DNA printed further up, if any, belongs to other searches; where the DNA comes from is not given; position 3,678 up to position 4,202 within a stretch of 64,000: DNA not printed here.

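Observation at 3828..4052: Carrier-protein tail is Asp-based and three times longer than the LysW EDWGE tail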

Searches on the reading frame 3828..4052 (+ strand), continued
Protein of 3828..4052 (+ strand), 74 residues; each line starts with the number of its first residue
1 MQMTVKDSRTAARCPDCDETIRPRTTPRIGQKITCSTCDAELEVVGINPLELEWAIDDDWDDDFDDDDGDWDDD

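Call 90: find_homologous_proteins(query=A3, max_evalue=0.00001)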
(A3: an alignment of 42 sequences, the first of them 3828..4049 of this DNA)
Query A3 (42 sequences) (74 aa, profile of the alignment): 246 proteins with E <= 0.00001 among 8000 candidates; the best 120 are listed.
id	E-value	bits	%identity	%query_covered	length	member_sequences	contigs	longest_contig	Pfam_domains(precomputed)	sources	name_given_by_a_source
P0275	1.2e-26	110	46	70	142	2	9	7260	PF21344.4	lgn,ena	-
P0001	7.3e-23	98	100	97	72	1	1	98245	PF21344.4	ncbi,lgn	-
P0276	1.1e-22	97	48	59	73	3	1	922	PF21344.4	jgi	-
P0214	3.2e-22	96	50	57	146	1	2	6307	PF21344.4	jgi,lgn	-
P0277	5.1e-22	95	35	73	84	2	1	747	PF21344.4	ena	-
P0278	8.0e-22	95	43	59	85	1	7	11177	PF21344.4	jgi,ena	jgi:lysine biosynthesis protein LysW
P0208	9.3e-22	94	39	92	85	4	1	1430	PF21344.4,PF08271.18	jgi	jgi:lysine biosynthesis protein LysW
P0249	1.3e-21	94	38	74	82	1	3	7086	PF21344.4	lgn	-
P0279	1.3e-21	94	49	55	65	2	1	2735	PF21344.4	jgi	jgi:alpha-aminoadipate carrier protein LysW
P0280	1.8e-21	93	51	61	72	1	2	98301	PF21344.4,PF08271.18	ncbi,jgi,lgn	ncbi:MAG: lysine biosynthesis protein LysW [Anaerolineae bacterium]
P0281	1.9e-21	93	40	64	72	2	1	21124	PF21344.4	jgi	-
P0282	4.3e-21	92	51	55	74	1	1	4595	PF21344.4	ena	-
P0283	4.3e-21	92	52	59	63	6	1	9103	PF21344.4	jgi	jgi:lysine biosynthesis protein LysW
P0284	4.7e-21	92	42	74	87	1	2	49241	PF21344.4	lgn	-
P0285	4.9e-21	92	41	55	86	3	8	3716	PF21344.4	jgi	jgi:lysine biosynthesis protein LysW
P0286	6.6e-21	92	53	66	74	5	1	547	PF21344.4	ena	-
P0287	1.1e-20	91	38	77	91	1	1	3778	PF21344.4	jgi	jgi:lysine biosynthesis protein LysW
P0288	1.1e-20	91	59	62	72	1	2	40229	PF21344.4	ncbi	-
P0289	1.4e-20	91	43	72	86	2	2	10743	PF21344.4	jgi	-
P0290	2.2e-20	90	47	65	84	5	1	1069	PF21344.4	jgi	jgi:lysine biosynthesis protein LysW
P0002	2.3e-20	90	78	73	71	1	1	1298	PF21344.4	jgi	jgi:alpha-aminoadipate carrier protein LysW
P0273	3.9e-20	89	59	59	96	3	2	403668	PF21344.4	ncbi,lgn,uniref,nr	ncbi:hypothetical protein FKZ61_001635 [Litorilinea aerophila]|uniref:hypothetical protein n=1 Tax=L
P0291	4.5e-20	89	44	61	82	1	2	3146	PF21344.4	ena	-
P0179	4.8e-20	89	47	69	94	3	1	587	PF21344.4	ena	-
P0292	5.0e-20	89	38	68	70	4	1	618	PF24441.2,PF21344.4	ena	-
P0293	8.8e-20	88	58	84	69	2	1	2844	PF21344.4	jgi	jgi:alpha-aminoadipate carrier protein LysW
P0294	1.0e-19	88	47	66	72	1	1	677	PF21344.4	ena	-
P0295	1.2e-19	88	57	59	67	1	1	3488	PF21344.4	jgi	jgi:alpha-aminoadipate carrier protein LysW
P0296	1.2e-19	88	47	72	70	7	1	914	PF21344.4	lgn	-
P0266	1.3e-19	87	36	64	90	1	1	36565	PF21344.4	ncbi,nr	ncbi:MAG TPA: hypothetical protein VLL52_18845 [Anaerolineae bacterium]|nr:hypothetical protein [Ana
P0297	1.3e-19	87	36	76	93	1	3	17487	PF21344.4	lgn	-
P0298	1.4e-19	87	46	70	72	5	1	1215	PF21344.4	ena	-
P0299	1.4e-19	87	40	85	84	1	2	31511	PF21344.4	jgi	-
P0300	1.5e-19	87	45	72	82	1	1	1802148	PF21344.4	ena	-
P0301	1.7e-19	87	50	59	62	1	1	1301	PF21344.4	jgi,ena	-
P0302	3.1e-19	86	38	68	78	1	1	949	PF21344.4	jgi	jgi:lysine biosynthesis protein LysW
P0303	3.2e-19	86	52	62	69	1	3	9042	PF21344.4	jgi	jgi:lysine biosynthesis protein LysW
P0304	3.2e-19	86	44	73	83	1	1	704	PF21344.4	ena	-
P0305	3.6e-19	86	47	61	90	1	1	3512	PF21344.4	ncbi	-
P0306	4.3e-19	86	61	59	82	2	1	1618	PF21344.4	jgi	jgi:lysine biosynthesis protein LysW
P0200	4.6e-19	86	42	61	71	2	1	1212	PF24441.2,PF21344.4,PF23548.2,PF28088.1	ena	-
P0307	7.4e-19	85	49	72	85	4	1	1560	PF21344.4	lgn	-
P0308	9.7e-19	85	40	64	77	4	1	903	PF21344.4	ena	-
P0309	1.2e-18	84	42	58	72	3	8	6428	PF21344.4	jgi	jgi:lysine biosynthesis protein LysW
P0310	1.4e-18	84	48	62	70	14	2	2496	PF21344.4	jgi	jgi:lysine biosynthesis protein LysW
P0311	1.6e-18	84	49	61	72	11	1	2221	PF21344.4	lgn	-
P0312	1.6e-18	84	48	59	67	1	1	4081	PF21344.4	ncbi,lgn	-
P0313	1.7e-18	84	51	74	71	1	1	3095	PF21344.4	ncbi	-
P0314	1.9e-18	84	42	70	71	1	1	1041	PF21344.4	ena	-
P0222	2.0e-18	84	44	68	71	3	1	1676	PF21344.4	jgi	jgi:alpha-aminoadipate carrier protein LysW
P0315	2.4e-18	83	49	58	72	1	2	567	PF21344.4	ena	-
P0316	2.6e-18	83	51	61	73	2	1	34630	PF21344.4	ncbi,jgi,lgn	-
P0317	3.1e-18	83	41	91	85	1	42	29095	PF21344.4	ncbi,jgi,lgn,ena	jgi:lysine biosynthesis protein LysW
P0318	4.0e-18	83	38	64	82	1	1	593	PF21344.4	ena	-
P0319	4.2e-18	83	51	58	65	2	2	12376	PF21344.4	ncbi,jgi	ncbi:MAG: lysine biosynthesis protein LysW [Anaerolineae bacterium]|jgi:alpha-aminoadipate carrier p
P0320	4.6e-18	82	50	72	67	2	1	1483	PF21344.4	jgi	-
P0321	4.6e-18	82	52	57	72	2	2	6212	PF21344.4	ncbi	-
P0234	6.0e-18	82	43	64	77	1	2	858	PF21344.4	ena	-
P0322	6.2e-18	82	36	57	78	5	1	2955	PF21344.4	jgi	jgi:transcription initiation factor IIE alpha subunit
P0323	6.3e-18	82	50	62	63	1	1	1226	PF21344.4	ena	-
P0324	6.3e-18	82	37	81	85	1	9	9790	PF21344.4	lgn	-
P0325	6.5e-18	82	43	76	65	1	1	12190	PF21344.4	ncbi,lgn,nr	ncbi:MAG: hypothetical protein JXB47_19795 [Anaerolineae bacterium]|nr:hypothetical protein [Anaerol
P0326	7.3e-18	82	43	78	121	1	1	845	PF21344.4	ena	-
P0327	9.1e-18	82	37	62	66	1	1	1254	PF21344.4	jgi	jgi:lysine biosynthesis protein LysW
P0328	1.2e-17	81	46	62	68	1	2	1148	PF21344.4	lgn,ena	-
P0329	1.2e-17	81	51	64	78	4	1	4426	PF21344.4,PF08271.18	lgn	-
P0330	1.2e-17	81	36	78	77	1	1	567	PF21344.4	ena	-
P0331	1.3e-17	81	37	66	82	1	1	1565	PF21344.4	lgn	-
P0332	1.3e-17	81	59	59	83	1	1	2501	PF21344.4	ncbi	-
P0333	1.5e-17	81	55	59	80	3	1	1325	PF21344.4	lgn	-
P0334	1.6e-17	81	60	58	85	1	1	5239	PF21344.4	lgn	-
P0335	1.7e-17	81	45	76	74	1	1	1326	PF21344.4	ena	-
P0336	1.8e-17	81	52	65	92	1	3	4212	PF21344.4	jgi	jgi:lysine biosynthesis protein LysW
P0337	1.8e-17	81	44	80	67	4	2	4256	PF21344.4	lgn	-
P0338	1.8e-17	81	51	69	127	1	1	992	PF21344.4,PF26788.1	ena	-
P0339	2.0e-17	80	53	41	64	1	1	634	PF21344.4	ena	-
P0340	2.8e-17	80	42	81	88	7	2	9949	PF21344.4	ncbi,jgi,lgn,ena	ncbi:MAG: hypothetical protein ACK2UP_21630 [Candidatus Promineifilaceae bacterium]|jgi:lysine biosy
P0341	3.2e-17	80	40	97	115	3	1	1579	PF21344.4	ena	-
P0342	3.5e-17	80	55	59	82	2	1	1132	PF21344.4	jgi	jgi:hypothetical protein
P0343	3.6e-17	80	56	55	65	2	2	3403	PF21344.4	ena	-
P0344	3.7e-17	80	38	61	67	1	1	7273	PF21344.4,PF24460.2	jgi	jgi:lysine biosynthesis protein LysW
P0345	4.1e-17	79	43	69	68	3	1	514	PF26237.1,PF21344.4,PF23548.2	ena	-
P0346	4.9e-17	79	45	66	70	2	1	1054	PF21344.4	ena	-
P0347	6.0e-17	79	49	61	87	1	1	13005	PF21344.4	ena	-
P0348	6.8e-17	79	46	65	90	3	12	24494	PF21344.4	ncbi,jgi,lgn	jgi:lysine biosynthesis protein LysW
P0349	7.3e-17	79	47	58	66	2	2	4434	PF21344.4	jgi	jgi:lysine biosynthesis protein LysW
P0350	7.8e-17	79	38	65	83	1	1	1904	PF21344.4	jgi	jgi:lysine biosynthesis protein LysW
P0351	8.1e-17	78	38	65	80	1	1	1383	PF21344.4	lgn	-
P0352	8.3e-17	78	43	82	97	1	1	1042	PF21344.4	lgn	-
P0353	9.7e-17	78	37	91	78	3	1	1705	PF21344.4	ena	-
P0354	1.1e-16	78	45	69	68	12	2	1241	PF24441.2,PF26237.1,PF21344.4,PF23548.2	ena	-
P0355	1.3e-16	78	52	59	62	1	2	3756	PF21344.4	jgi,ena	-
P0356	2.0e-16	77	47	69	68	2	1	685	PF21344.4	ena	-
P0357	2.6e-16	77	43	57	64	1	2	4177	PF21344.4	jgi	jgi:lysine biosynthesis protein LysW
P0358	2.8e-16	77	39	68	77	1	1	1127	PF21344.4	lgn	-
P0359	2.8e-16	77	30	85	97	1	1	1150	PF21344.4,PF08271.18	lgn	-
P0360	3.1e-16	77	45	64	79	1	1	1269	PF21344.4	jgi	jgi:hypothetical protein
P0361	3.5e-16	76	38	61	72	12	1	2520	PF21344.4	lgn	-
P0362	3.7e-16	76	30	73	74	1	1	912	PF21344.4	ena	-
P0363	5.5e-16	76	33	61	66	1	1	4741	PF21344.4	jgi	jgi:lysine biosynthesis protein LysW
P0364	5.5e-16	76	42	74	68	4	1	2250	PF21344.4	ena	-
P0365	5.6e-16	76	41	69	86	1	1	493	PF21344.4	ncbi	-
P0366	6.0e-16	76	40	61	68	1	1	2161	PF21344.4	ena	-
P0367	6.2e-16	76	50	49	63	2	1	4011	PF21344.4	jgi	jgi:lysine biosynthesis protein LysW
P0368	7.0e-16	75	39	66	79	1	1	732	PF21344.4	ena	-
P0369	9.3e-16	75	50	62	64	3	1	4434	PF21344.4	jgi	jgi:lysine biosynthesis protein LysW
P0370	1.0e-15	75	48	59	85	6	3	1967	PF21344.4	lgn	-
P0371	1.2e-15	75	36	74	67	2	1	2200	PF21344.4,PF08271.18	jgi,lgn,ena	-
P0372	1.3e-15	75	35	73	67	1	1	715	PF21344.4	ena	-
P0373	1.4e-15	74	43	57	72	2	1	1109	PF21344.4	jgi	jgi:alpha-aminoadipate carrier protein LysW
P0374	1.4e-15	74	48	59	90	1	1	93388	PF21344.4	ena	-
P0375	1.5e-15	74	36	74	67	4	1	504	PF21344.4,PF08271.18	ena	-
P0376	1.7e-15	74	41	78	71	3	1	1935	PF21344.4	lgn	-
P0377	1.8e-15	74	41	69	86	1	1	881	PF21344.4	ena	-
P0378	1.8e-15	74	42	61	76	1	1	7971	PF21344.4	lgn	-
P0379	1.9e-15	74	50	59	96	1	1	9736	PF21344.4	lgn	-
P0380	2.0e-15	74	36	74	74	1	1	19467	PF21344.4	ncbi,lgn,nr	ncbi:MAG: hypothetical protein JW757_12515 [Anaerolineales bacterium]|nr:hypothetical protein [Anaer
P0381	2.1e-15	74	30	81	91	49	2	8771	PF21344.4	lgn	-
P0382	2.2e-15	74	37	66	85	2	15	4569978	PF21344.4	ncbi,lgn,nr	ncbi:MAG: lysine biosynthesis protein LysW [Chloroflexi bacterium]|nr:lysine biosynthesis protein Ly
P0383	2.2e-15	74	31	78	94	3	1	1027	PF21344.4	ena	-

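Call 91: find_encoding_contigs(protein=P0273, flank=10000, max_places=1)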
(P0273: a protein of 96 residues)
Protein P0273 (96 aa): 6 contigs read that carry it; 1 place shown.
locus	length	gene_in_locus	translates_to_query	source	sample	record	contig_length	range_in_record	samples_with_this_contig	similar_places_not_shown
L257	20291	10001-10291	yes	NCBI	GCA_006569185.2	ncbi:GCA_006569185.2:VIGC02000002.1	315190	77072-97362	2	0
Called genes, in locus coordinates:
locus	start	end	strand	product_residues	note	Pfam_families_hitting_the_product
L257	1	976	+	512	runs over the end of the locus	-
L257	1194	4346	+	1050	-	PF01551:Peptidase_M23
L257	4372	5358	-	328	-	PF00561:Abhydrolase_1, PF12146:Hydrolase_4 (weak), PF12697:Abhydrolase_6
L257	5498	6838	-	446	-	PF03816:LytR_cpsA_psr, PF13399:LytR_C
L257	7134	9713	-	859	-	-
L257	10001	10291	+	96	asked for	PF21344:Zn_ribbon_LysW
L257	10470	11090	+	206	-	PF01205:Impact_N, PF09186:DUF1949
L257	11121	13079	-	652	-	PF00989:PAS, PF13188:PAS_8 (faint), PF08448:PAS_4, PF00989:PAS, PF08448:PAS_4 (weak), PF13426:PAS_9, PF00512:HisKA, PF02518:HATPase_c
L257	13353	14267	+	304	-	PF00535:Glycos_transf_2, PF10111:Glyco_tranf_2_2 (weak), PF13641:Glyco_tranf_2_3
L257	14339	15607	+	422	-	PF00534:Glycos_transf_1, PF13692:Glyco_trans_1_4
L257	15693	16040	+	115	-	PF01740:STAS, PF13466:STAS_2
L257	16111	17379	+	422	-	PF00072:Response_reg, PF07228:SpoIIE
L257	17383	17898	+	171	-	PF13581:HATPase_c_2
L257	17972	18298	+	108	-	PF01740:STAS, PF13466:STAS_2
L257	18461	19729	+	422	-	PF01943:Polysacc_synt, PF13440:Polysacc_synt_3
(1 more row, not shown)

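Call 92: find_encoding_contigs(protein=P0288, flank=10000, max_places=1)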
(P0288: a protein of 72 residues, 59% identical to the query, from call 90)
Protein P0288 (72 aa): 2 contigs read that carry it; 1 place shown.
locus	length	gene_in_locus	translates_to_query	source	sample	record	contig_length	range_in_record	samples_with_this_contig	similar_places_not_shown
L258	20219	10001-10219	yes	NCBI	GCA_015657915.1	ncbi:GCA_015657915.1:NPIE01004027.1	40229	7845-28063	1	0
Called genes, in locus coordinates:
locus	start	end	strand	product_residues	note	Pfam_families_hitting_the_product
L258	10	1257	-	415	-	-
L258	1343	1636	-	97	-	PF00708:Acylphosphatase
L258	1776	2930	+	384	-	PF13439:Glyco_transf_4, PF13579:Glyco_trans_4_4, PF20706:GT4-conflict, PF00534:Glycos_transf_1, PF13692:Glyco_trans_1_4, PF13524:Glyco_trans_1_2 (weak)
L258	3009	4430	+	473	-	PF13727:CoA_binding_3, PF02397:Bac_transf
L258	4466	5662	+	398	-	PF01546:Peptidase_M20, PF07687:M20_dimer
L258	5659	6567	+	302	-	PF04227:Indigoidine_A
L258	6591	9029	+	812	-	PF01301:Glyco_hydro_35, PF13364:BetaGal_ABD2, PF21467:BetaGal_gal-bd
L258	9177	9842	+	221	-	PF00486:Trans_reg_C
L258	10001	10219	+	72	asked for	PF21344:Zn_ribbon_LysW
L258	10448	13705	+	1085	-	PF00989:PAS, PF08448:PAS_4 (weak), PF13426:PAS_9, PF08447:PAS_3, PF08447:PAS_3, PF00512:HisKA, PF02518:HATPase_c, PF00072:Response_reg, +2 more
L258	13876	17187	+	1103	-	PF02743:dCache_1, PF00672:HAMP, PF13185:GAF_2, PF13188:PAS_8 (faint), PF00512:HisKA, PF02518:HATPase_c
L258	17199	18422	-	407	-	PF13485:Peptidase_MA_2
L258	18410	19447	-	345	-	PF00514:Arm (faint), PF02985:HEAT (faint), PF13646:HEAT_2 (weak), PF13513:HEAT_EZ (faint), PF13646:HEAT_2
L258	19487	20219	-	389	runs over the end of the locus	PF02163:Peptidase_M50, PF04495:GRASP55_65 (faint), PF13180:PDZ_2, PF00595:PDZ, PF17820:PDZ_6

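Call 98: search_protein_families(library=padloc, proteins=[window:3834-4052:+], max_evalue=0.001)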
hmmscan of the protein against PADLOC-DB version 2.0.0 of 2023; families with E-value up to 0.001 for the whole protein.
window:3834-4052:+ (72 aa): 0 families
